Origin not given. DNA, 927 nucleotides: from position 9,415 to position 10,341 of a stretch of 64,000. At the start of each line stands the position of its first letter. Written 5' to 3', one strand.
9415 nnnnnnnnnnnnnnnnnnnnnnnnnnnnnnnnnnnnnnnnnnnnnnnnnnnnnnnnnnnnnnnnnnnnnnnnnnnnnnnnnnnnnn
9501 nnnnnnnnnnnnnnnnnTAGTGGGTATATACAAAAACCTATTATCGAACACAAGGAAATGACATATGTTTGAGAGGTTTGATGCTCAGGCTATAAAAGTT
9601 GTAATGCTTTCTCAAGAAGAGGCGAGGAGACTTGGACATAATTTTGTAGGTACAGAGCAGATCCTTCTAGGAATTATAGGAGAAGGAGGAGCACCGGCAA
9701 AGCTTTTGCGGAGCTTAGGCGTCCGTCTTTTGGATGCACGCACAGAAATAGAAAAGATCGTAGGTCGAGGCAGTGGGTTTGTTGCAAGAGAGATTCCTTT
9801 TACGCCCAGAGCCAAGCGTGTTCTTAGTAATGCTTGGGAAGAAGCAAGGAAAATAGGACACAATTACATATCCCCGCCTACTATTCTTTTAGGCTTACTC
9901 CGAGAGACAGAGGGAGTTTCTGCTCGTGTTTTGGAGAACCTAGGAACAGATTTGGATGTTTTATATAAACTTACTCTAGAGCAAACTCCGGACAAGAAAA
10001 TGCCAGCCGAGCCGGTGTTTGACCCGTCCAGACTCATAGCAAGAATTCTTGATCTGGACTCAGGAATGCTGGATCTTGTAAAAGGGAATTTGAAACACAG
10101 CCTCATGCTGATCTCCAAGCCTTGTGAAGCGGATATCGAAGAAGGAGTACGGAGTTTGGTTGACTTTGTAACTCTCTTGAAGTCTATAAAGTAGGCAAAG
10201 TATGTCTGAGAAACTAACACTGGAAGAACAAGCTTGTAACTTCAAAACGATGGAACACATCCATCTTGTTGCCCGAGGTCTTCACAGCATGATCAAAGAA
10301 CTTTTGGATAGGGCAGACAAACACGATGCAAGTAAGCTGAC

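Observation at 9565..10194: Phage-encoded stand-alone ClpC N-terminal domain (adaptor/substrate-receptor module without the ATPase)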

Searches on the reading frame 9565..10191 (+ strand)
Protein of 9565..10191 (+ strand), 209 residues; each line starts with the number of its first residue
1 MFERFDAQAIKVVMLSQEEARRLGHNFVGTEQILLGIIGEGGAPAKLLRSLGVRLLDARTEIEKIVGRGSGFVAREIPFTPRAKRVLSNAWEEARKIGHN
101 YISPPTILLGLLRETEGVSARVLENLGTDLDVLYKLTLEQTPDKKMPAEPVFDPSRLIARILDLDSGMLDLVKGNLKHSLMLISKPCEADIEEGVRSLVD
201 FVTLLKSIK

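Call 3: search_protein_families(library=pfam, proteins=[window:9565-10191:+], max_evalue=1)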
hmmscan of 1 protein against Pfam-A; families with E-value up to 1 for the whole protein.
window:9565-10191:+ (209 aa): 1 family
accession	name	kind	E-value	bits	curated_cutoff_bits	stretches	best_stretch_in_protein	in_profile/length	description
PF02861.25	Clp_N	-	9.1e-27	93.4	20.7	2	16-67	1-53/53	Clp amino terminal domain, pathogenicity island component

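Call 4: search_protein_families(library=phrogs, proteins=[window:9565-10191:+], max_evalue=0.1)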
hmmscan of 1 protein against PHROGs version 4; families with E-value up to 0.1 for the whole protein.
window:9565-10191:+ (209 aa): 2 families
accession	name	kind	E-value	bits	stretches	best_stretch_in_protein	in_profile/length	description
phrog_35667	-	unknown function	4.5e-33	115.7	1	1-132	11-143/235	-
phrog_4871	-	other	0.001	18.6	1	8-128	11-133/764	ATP-dependent protease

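Call 7: search_dna_similar(query=window:9565-10191:+, collection=phages, mode=protein, max_rows=40)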
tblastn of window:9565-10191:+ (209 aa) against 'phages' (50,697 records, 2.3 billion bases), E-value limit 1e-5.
Records with a match: 14; places in all: 16; records where one place covers at least 80% of the query: 0.
Best place of each record, by identity: <60% 14.
By first word of the organism name: Mycobacterium 4; Listeria 4; Bacteriophage 3; Staphylococcus 2; Enterococcus 1.
By host as written in the record: Listeria monocytogenes 4; - 3; Mycobacterium smegmatis mc2 155 2; Staphylococcus aureus 2; Mycobacterium smegmatis str. MC2 155 1; Mycobacterium sp. 1; Enterococcus faecalis 1.
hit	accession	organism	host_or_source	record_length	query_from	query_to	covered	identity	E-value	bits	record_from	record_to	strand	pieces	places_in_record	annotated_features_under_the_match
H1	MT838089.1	Bacteriophage sp.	human fecal samples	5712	1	150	72%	48.6%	3e-13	133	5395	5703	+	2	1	record has no annotation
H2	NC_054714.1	Mycobacterium phage Phabba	Mycobacterium smegmatis mc2 155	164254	1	139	67%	44.3%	2e-20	94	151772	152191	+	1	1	hypothetical protein (x2)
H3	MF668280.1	Mycobacterium phage Phabba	Mycobacterium smegmatis mc2 155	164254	1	139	67%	44.3%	2e-20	94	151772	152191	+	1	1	Clp family protein, ATPase domain | hypothetical protein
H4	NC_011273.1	Mycobacterium phage Myrna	Mycobacterium smegmatis str. MC2 155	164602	1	139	67%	43.6%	2e-20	94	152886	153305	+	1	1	251: gp251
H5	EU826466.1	Mycobacterium phage Myrna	Mycobacterium sp.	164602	1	139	67%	43.6%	2e-20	94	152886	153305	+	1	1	251: Clp family protein, ATPase domain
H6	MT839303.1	Bacteriophage sp.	human fecal samples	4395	4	147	69%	39.6%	2e-9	116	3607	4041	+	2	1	record has no annotation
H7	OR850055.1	Staphylococcus phage SA 1298 Kay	Staphylococcus aureus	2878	1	132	63%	39.9%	1e-16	83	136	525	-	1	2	record has no annotation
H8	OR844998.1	Staphylococcus phage SA 1306 Kay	Staphylococcus aureus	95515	1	132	63%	39.9%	2e-16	82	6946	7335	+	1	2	record has no annotation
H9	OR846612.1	Enterococcus phage Efs 1-1-1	Enterococcus faecalis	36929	1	140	67%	37.0%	6e-12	69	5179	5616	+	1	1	record has no annotation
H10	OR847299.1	Listeria phage LM 4-11-1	Listeria monocytogenes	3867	45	131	42%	48.3%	6e-16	81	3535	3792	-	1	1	record has no annotation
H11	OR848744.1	Listeria phage LM 4-14-1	Listeria monocytogenes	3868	45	131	42%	48.3%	6e-16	81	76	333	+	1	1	record has no annotation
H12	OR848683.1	Listeria phage LM 4-14-1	Listeria monocytogenes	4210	45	131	42%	48.3%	6e-16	81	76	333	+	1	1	record has no annotation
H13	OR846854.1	Listeria phage LM 4-11-1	Listeria monocytogenes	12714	45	131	42%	48.3%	7e-16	81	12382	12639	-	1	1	record has no annotation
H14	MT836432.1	Bacteriophage sp.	human fecal samples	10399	76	139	31%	35.9%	4e-6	52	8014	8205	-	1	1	record has no annotation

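Call 8: find_homologous_proteins(query=window:9565-10191:+)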
Query window:9565-10191:+ (209 aa): 2311 proteins with E <= 0.001 among 2959 candidates; the best 120 are listed.
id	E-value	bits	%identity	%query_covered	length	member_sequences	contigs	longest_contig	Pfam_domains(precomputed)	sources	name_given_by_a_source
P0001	4.2e-129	446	100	100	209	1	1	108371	PF02861.26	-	-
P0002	1.6e-99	349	60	73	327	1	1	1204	PF02861.26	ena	-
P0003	1.8e-95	336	68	62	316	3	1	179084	PF02861.26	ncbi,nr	ncbi:hypothetical protein H6F88_11320 [Oculatella sp. FACHB-28]|nr:hypothetical protein [Oculatella 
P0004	9.1e-90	318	67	61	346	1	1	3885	PF02861.26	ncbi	ncbi:MAG: Clp protease N-terminal domain-containing protein, partial [Cyanobacteria bacterium P01_F0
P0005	1.3e-89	317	62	67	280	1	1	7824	PF02861.26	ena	-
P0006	7.0e-89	315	66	63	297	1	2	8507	PF02861.26,PF18152.7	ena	-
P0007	1.6e-86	307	61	63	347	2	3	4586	PF02861.26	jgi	jgi:ATP-dependent Clp protease ATP-binding subunit ClpA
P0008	1.5e-85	304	62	64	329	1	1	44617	PF02861.26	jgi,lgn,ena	-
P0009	2.8e-83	296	57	65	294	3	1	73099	PF02861.26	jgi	-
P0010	3.5e-78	280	71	62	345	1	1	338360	PF02861.26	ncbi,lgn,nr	ncbi:hypothetical protein A6S26_10760 [Nostoc sp. ATCC 43529]|nr:hypothetical protein A6S26_10760 [N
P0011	4.0e-78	280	62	62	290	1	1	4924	PF02861.26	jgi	jgi:ATP-dependent Clp protease ATP-binding subunit ClpA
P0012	7.3e-77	276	52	75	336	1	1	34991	PF02861.26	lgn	-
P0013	9.2e-77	275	65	64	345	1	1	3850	PF02861.26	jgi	jgi:ATP-dependent Clp protease ATP-binding subunit ClpA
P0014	1.2e-76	275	57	73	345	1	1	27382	PF02861.26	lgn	-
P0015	1.8e-76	274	58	61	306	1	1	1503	PF02861.26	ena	-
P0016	7.0e-76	272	57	60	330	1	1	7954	PF02861.26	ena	-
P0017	2.9e-75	270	66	68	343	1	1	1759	PF02861.26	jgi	-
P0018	1.5e-74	268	52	60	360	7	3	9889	PF02861.26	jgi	jgi:ATP-dependent Clp protease ATP-binding subunit ClpA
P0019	5.3e-74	266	50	71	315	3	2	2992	PF02861.26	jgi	jgi:ATP-dependent Clp protease ATP-binding subunit ClpA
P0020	2.4e-73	264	55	71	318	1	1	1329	PF02861.26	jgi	jgi:ATP-dependent Clp protease ATP-binding subunit ClpA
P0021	2.8e-73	264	55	69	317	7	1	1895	PF02861.26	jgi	jgi:ATP-dependent Clp protease ATP-binding subunit ClpA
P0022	2.7e-70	254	62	64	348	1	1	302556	PF02861.26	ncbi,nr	ncbi:hypothetical protein RIVM261_076820 [Rivularia sp. IAM M-261]|nr:hypothetical protein RIVM261_0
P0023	6.0e-70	253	58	78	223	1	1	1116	PF02861.26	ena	-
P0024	3.3e-68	247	66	63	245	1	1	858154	PF02861.26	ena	-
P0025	4.0e-68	247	66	61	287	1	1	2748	PF02861.26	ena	-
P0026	4.1e-68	247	53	73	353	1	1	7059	PF02861.26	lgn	-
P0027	2.9e-66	241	57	64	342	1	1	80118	PF02861.26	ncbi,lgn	ncbi:MAG: Clp protease N-terminal domain-containing protein [Cyanobacteria bacterium J06650_10]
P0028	4.4e-66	240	55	65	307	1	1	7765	PF02861.26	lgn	-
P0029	8.7e-66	239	64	57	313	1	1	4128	PF02861.26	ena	-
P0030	1.6e-65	238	48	74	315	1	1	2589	PF02861.26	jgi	-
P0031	1.0e-64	236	50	64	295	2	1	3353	PF02861.26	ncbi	-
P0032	3.1e-64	234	60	55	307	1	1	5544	PF02861.26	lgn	-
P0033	7.8e-64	233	56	65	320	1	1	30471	PF02861.26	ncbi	-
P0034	2.5e-63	231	48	77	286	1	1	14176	PF02861.26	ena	-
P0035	5.1e-63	230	55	78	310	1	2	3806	PF02861.26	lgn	-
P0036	3.6e-62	228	61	66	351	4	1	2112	PF02861.26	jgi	-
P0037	5.4e-62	227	63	67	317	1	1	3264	PF02861.26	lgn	-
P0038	1.5e-61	226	56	67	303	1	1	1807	PF02861.26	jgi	jgi:ATP-dependent Clp protease ATP-binding subunit ClpA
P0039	2.9e-61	225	67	62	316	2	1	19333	PF02861.26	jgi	-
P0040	1.6e-59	219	61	73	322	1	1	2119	PF02861.26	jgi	jgi:ATP-dependent Clp protease ATP-binding subunit ClpA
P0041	1.8e-57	212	56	67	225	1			PF02861.26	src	-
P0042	1.9e-57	212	54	79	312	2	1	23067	PF02861.26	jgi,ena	-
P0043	4.6e-57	211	58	74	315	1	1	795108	PF02861.26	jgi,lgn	jgi:ATP-dependent Clp protease ATP-binding subunit ClpA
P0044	3.9e-56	208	45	67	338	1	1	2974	PF02861.26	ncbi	-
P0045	4.5e-56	208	52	74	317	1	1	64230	PF02861.26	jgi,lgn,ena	-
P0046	7.2e-56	207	50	76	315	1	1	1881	PF02861.26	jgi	jgi:ATP-dependent Clp protease ATP-binding subunit ClpA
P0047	7.3e-56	207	62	74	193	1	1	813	PF02861.26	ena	-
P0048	2.4e-55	205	61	64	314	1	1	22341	PF02861.26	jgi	jgi:ATP-dependent Clp protease ATP-binding subunit ClpA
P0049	2.5e-55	205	68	69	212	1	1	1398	PF02861.26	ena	-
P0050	3.3e-55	205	68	69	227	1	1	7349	PF02861.26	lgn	-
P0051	4.0e-55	205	73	64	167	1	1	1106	PF02861.26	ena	-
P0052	4.0e-55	205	74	63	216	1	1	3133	PF02861.26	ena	-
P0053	4.8e-55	204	74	63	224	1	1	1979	PF02861.26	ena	-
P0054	5.1e-55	204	74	63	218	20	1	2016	PF02861.26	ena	-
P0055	5.5e-55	204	74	63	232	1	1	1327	PF02861.26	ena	-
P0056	6.4e-55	204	74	63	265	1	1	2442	PF02861.26,PF13191.13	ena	-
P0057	7.3e-55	204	49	57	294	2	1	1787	PF02861.26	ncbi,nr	ncbi:MAG TPA: Clp protease N-terminal domain-containing protein, partial [Chloroflexia bacterium]|nr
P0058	7.9e-55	204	74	63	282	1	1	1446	PF02861.26,PF13191.13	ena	-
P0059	9.4e-55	203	74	63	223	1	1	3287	PF02861.26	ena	-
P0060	9.6e-55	203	68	69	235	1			PF02861.26,PF13191.13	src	-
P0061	9.7e-55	203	73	63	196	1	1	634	PF02861.26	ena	-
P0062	1.1e-54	203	74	63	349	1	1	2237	PF02861.26,PF00004.36,PF13401.13,PF23569.2,PF01637.25,PF13191.13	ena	-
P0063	1.4e-54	203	68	71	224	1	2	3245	PF02861.26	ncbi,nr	ncbi:MAG: ATP-dependent Clp protease ATP-binding subunit ClpC, partial [bacterium]|nr:ATP-dependent 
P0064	1.7e-54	203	68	69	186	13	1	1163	PF02861.26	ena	-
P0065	1.9e-54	202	68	69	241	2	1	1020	PF02861.26,PF13191.13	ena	-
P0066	2.0e-54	202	68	69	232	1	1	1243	PF02861.26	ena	-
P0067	2.1e-54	202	68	69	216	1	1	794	PF02861.26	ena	-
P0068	2.1e-54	202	68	69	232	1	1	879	PF02861.26,PF13191.13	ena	-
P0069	2.2e-54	202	63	65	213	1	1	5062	PF02861.26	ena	-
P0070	2.4e-54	202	74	63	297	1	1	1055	PF02861.26,PF13191.13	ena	-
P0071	2.6e-54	202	55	57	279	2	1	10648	PF02861.26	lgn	-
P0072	2.6e-54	202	73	63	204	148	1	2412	PF02861.26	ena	-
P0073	2.6e-54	202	68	69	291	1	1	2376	PF02861.26,PF00004.36,PF23569.2,PF13191.13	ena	-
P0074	2.8e-54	202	73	63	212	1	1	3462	PF02861.26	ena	-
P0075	2.8e-54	202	65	62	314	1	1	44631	PF02861.26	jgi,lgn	-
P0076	2.9e-54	202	72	64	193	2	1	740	PF02861.26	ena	-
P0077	3.0e-54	202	68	69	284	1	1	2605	PF02861.26,PF13191.13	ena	-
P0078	3.1e-54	202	68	69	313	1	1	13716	PF02861.26,PF00004.36,PF13401.13,PF23569.2,PF13191.13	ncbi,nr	ncbi:AAA family ATPase, partial [bacterium]|nr:AAA family ATPase [bacterium]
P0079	3.2e-54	202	68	69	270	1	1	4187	PF02861.26,PF13191.13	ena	-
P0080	3.2e-54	202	56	74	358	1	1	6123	PF02861.26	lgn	-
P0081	3.3e-54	202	73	63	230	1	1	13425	PF02861.26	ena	-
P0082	3.3e-54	202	68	69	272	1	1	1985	PF02861.26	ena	-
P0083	3.3e-54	202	68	69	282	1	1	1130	PF02861.26,PF13191.13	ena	-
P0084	3.7e-54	201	68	69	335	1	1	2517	PF02861.26,PF00004.36,PF13401.13,PF23569.2,PF13191.13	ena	-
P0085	3.7e-54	201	73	63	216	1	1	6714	PF02861.26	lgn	-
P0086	3.8e-54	201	73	63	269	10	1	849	PF02861.26,PF13191.13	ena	-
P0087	3.8e-54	201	73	63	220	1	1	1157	PF02861.26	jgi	-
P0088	4.1e-54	201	73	63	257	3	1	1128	PF02861.26,PF13191.13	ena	-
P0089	4.4e-54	201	68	69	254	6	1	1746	PF02861.26,PF13191.13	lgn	-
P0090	4.4e-54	201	56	60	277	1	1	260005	PF02861.26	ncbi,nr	ncbi:MAG: hypothetical protein DKT66_09175 [Candidatus Melainabacteria bacterium]|nr:MAG: hypothetic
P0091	4.6e-54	201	68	69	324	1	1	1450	PF02861.26,PF00004.36,PF13401.13,PF23569.2,PF13191.13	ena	-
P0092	4.8e-54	201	73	63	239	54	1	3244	PF02861.26,PF13191.13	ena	-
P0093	5.5e-54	201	75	62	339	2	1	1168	PF02861.26,PF00004.36,PF13401.13,PF05621.18,PF13191.13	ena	-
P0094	5.6e-54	201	68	69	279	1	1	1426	PF02861.26,PF13191.13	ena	-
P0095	5.7e-54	201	73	63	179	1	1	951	PF02861.26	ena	-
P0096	5.9e-54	201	73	63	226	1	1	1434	PF02861.26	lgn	-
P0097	6.0e-54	201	73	63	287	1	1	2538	PF02861.26,PF13191.13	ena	-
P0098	6.0e-54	201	73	63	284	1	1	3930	PF02861.26,PF13191.13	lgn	-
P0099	6.5e-54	201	64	79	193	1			PF02861.26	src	-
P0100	6.6e-54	201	74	63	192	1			PF02861.26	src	-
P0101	7.0e-54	201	73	63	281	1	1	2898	PF02861.26,PF23569.2,PF13191.13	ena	-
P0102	7.1e-54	201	68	69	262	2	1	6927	PF02861.26,PF13191.13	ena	-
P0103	7.4e-54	200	76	62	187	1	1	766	PF02861.26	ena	-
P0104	7.7e-54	200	75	62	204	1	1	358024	PF02861.26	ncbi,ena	-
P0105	7.8e-54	200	68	69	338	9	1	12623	PF02861.26,PF00004.36,PF13401.13,PF23569.2,PF13191.13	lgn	-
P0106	8.7e-54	200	71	67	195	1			PF02861.26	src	-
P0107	9.7e-54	200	73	63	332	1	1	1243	PF02861.26,PF00004.36,PF13401.13,PF23569.2,PF13191.13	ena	-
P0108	1.2e-53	200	73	63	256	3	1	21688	PF02861.26,PF13191.13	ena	-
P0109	1.2e-53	200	72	63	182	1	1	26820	PF02861.26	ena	-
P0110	1.3e-53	200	64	73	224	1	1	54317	PF02861.26,PF13191.13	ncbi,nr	ncbi:MAG: Clp protease N-terminal domain-containing protein, partial [bacterium]|nr:Clp protease N-t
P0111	1.3e-53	200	73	63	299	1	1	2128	PF02861.26,PF00004.36,PF13401.13,PF23569.2,PF13191.13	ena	-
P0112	1.4e-53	200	75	62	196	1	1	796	PF02861.26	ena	-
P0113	1.5e-53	199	69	68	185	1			PF02861.26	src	-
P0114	1.5e-53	199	73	63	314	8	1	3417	PF02861.26,PF00004.36,PF13401.13,PF23569.2,PF13191.13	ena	-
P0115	1.7e-53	199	73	63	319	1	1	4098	PF02861.26,PF00004.36,PF13401.13,PF23569.2,PF13191.13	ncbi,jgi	jgi:ATP-dependent Clp protease ATP-binding subunit ClpC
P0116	1.7e-53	199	75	62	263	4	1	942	PF02861.26,PF13191.13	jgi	-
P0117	1.8e-53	199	75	62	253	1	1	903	PF02861.26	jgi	jgi:ATPases with chaperone activity, ATP-binding subunit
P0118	1.9e-53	199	73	62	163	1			PF02861.26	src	-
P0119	1.9e-53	199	72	63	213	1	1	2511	PF02861.26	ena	-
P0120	1.9e-53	199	69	62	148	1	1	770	PF02861.26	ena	-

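Call 11: search_solved_structures(query=window:9565-10191:+, show_alignments=3)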
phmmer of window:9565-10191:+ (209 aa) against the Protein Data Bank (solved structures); distinct sequences matched with E-value up to 0.001: 40.
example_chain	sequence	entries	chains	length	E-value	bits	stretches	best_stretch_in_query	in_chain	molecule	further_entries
5gui_A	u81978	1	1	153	8.2e-57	195.3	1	1-130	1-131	Chaperone protein ClpC1, chloroplastic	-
6cn8_A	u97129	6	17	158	1.2e-38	136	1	1-135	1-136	ATP-dependent Clp protease ATP-binding subunit ClpC1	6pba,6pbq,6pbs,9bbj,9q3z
9q5p_A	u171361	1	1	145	1.4e-38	135.8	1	1-131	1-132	ATP-dependent Clp protease ATP-binding subunit ClpC1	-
8ibo_A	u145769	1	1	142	1.4e-38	135.8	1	1-131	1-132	Negative regulator of genetic competence ClpC/mecB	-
6ucr_A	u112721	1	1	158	1.4e-38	135.8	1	1-135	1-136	Negative regulator of genetic competence ClpC/mecB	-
8b9u_A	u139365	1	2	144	1.5e-38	135.7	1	1-131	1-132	ATP-dependent Clp protease ATP-binding subunit ClpC1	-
8xqu_A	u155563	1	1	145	1.5e-38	135.7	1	1-131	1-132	ATP-dependent Clp protease ATP-binding subunit ClpC1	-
3wdb_A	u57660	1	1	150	1.7e-38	135.5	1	1-131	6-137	Probable ATP-dependent Clp protease ATP-binding subunit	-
7aa4_A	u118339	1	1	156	1.8e-38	135.4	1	1-132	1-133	Negative regulator of genetic competence ClpC/mecB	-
3wdc_A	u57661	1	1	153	1.8e-38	135.4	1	1-132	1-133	Probable ATP-dependent Clp protease ATP-binding subunit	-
8ibp_A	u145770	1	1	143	3.7e-38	134.4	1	1-131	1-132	Negative regulator of genetic competence ClpC/mecB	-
9din_A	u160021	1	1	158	4e-38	134.3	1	2-135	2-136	ATP-dependent Clp protease ATP-binding subunit ClpC1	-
3wdd_A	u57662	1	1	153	4.4e-38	134.2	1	1-132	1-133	Probable ATP-dependent Clp protease ATP-binding subunit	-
3wde_A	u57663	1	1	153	4.6e-38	134.1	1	1-132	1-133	Probable ATP-dependent Clp protease ATP-binding subunit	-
3fh2_A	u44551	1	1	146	2.2e-37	131.9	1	1-132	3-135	PROBABLE ATP-DEPENDENT PROTEASE (HEAT SHOCK PROTEIN)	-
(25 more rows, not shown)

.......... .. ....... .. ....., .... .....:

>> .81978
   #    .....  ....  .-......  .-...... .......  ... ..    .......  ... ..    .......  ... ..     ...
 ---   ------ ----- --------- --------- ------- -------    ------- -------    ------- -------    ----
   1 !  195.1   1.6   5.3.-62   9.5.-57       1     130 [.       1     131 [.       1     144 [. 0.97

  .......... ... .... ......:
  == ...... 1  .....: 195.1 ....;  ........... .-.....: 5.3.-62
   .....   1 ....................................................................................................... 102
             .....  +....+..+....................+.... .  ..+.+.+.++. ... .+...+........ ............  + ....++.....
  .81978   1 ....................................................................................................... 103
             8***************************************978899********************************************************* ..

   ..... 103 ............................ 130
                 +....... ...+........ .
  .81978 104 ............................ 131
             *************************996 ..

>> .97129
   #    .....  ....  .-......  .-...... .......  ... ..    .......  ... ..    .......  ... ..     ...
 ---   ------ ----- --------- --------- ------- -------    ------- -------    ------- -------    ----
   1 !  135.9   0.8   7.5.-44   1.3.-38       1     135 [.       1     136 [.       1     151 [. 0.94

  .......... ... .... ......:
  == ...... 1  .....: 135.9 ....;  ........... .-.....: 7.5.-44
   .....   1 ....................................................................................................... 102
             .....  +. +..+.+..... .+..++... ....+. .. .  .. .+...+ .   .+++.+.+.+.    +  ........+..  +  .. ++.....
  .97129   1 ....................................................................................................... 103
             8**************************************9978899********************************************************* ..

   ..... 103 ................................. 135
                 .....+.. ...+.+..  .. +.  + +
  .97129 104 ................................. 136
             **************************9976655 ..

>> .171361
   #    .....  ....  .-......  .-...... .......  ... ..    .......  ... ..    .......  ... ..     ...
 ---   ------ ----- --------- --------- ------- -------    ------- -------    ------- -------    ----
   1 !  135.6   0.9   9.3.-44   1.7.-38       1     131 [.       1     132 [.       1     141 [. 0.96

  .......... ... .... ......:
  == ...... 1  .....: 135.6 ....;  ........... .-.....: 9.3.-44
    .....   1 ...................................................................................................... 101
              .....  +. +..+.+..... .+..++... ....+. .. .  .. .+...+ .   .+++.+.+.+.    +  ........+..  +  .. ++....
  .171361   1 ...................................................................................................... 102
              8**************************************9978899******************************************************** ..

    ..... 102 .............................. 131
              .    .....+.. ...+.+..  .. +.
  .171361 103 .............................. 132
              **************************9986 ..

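Call 12: find_encoding_contigs(protein=P0001, flank=10000, max_places=6)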
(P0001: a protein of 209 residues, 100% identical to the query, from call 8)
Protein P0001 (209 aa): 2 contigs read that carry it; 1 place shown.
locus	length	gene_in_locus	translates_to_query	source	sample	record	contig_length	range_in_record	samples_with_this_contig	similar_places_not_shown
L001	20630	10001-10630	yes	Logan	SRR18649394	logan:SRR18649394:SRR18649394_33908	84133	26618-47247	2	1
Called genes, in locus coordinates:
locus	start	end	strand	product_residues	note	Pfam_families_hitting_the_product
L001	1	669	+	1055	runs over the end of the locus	PF05203:Hom_end_hint, PF05204:Hom_end, PF14528:LAGLIDADG_3 (weak)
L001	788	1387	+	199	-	-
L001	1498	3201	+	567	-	PF04860:Phage_portal (weak)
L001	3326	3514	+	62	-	-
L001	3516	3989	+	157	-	-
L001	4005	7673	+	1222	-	-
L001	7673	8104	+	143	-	-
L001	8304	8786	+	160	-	-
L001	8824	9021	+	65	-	-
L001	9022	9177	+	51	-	-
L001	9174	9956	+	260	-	-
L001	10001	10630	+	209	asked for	PF02861:Clp_N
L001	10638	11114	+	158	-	PF18907:DUF5662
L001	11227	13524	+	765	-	-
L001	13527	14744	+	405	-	-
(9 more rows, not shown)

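Call 13: find_related_loci(query=window:9565-10191:+, collection=viral_contigs, flank=8000)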
Query window:9565-10191:+ (209 aa) in viral_contigs; peptide patterns used: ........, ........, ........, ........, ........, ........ (x = any residue, [..] = any of these).
21 stretches matched a pattern, but none encodes a relative of the query by tblastn (E <= 1e-3).

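Call 28: get_annotated_region(hit=H5, flank=3000)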
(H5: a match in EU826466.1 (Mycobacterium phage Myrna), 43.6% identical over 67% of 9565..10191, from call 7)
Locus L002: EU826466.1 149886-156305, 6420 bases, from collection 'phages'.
description: Mycobacterium phage Myrna, complete genome.
organism: Mycobacterium phage Myrna (NCBI taxid 546805)
taxonomy: Viruses; Duplodnaviria; Heunggongvirae; Uroviricota; Caudoviricetes; Ceeclamvirinae; Myrnavirus; Myrnavirus myrna
host: Mycobacterium sp.; source: -; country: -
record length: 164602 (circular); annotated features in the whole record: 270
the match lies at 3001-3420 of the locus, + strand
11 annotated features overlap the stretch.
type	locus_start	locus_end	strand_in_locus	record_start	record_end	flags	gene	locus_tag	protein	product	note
CDS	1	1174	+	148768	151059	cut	246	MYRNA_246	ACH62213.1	hypothetical protein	gp246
CDS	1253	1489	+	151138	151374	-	247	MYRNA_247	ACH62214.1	hypothetical protein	gp247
CDS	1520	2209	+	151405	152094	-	248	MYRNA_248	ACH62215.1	hypothetical protein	gp248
CDS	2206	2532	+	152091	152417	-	249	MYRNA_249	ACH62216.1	hypothetical protein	gp249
CDS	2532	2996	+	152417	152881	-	250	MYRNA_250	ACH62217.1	hypothetical protein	gp250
CDS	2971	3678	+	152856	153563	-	251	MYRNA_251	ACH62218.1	Clp family protein, ATPase domain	gp251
CDS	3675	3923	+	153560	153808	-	252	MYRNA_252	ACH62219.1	hypothetical protein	gp252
CDS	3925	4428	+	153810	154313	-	253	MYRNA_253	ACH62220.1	hypothetical protein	gp253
CDS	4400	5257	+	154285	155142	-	254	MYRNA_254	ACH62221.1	hypothetical protein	gp254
CDS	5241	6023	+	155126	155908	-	255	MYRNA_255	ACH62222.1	hypothetical protein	gp255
CDS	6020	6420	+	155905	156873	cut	256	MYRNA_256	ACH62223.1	ribonucleotide reductase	gp256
